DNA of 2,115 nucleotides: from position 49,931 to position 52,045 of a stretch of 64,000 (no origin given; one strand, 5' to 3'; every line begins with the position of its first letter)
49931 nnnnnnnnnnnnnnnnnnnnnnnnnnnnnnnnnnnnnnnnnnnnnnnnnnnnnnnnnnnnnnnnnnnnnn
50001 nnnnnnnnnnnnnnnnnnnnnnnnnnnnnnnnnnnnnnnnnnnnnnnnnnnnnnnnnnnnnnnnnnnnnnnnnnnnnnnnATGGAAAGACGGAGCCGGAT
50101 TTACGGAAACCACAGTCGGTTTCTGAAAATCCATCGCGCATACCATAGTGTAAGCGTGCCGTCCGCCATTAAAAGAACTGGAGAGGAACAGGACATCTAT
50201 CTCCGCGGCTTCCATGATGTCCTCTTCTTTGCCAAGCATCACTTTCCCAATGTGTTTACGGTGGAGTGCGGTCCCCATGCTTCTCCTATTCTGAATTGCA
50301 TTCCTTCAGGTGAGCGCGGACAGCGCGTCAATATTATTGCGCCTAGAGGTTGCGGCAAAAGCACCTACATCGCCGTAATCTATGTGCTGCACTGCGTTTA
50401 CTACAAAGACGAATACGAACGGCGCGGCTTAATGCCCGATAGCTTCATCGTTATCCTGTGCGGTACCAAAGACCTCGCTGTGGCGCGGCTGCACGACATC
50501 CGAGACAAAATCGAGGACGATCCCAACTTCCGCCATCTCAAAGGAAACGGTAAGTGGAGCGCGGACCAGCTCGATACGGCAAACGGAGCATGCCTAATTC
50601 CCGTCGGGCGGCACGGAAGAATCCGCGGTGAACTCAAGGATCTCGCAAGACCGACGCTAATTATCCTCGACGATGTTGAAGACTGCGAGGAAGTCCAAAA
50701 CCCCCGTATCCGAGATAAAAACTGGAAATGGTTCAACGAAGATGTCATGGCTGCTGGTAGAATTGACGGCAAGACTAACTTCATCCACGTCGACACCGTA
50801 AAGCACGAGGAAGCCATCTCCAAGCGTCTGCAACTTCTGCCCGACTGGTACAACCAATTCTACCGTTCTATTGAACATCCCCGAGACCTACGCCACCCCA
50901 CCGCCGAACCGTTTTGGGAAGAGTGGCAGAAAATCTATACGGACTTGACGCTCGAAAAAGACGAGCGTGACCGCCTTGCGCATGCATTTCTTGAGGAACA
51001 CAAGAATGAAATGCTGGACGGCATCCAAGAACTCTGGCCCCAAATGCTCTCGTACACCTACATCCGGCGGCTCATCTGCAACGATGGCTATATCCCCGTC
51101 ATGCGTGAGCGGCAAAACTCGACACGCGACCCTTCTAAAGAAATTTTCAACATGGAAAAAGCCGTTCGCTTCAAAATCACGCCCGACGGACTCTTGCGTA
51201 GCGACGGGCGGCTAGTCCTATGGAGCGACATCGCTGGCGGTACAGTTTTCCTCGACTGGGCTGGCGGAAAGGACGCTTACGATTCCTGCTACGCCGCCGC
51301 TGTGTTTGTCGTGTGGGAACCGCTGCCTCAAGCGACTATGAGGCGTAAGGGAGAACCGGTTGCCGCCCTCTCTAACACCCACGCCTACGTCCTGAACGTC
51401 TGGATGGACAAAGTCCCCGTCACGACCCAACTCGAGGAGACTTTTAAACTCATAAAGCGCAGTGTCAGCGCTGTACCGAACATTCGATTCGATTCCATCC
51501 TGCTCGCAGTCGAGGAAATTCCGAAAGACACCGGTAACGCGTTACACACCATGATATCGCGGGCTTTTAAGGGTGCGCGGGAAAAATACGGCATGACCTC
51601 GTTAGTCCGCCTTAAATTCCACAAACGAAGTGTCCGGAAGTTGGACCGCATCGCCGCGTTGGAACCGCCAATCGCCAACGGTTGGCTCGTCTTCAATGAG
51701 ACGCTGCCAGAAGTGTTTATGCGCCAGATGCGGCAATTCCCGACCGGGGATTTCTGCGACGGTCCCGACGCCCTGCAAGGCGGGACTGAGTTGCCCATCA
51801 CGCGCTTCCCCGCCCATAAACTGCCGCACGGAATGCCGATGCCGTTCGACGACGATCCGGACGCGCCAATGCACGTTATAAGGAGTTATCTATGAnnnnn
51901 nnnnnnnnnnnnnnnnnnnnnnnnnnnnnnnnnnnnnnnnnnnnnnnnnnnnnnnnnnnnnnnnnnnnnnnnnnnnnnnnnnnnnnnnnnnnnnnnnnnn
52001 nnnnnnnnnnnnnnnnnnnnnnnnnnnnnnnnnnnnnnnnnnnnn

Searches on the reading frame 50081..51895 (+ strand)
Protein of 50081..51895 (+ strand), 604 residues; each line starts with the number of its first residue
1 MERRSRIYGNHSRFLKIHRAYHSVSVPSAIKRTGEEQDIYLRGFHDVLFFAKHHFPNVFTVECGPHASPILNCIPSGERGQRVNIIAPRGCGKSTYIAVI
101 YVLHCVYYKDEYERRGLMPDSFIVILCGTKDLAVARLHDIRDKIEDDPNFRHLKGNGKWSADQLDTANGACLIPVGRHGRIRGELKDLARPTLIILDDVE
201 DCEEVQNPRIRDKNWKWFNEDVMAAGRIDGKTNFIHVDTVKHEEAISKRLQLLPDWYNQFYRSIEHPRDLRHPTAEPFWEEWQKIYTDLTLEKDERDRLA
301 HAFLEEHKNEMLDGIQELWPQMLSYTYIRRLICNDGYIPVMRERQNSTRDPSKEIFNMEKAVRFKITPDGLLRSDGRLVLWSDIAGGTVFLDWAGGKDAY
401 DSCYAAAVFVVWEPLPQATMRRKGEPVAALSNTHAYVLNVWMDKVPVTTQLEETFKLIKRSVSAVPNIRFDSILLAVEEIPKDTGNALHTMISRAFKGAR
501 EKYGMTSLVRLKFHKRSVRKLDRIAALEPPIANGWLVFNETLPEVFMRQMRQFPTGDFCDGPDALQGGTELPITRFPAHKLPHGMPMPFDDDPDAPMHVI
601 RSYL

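Call 108: search_protein_families(library=pfam, proteins=[window:50081-51895:+])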
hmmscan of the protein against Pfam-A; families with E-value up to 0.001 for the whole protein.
window:50081-51895:+ (604 aa): 1 family
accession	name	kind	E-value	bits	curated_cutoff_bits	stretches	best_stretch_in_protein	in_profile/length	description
PF00270.35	DEAD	-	0.00015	22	26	1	73-205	7-132/167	DEAD/DEAH box helicase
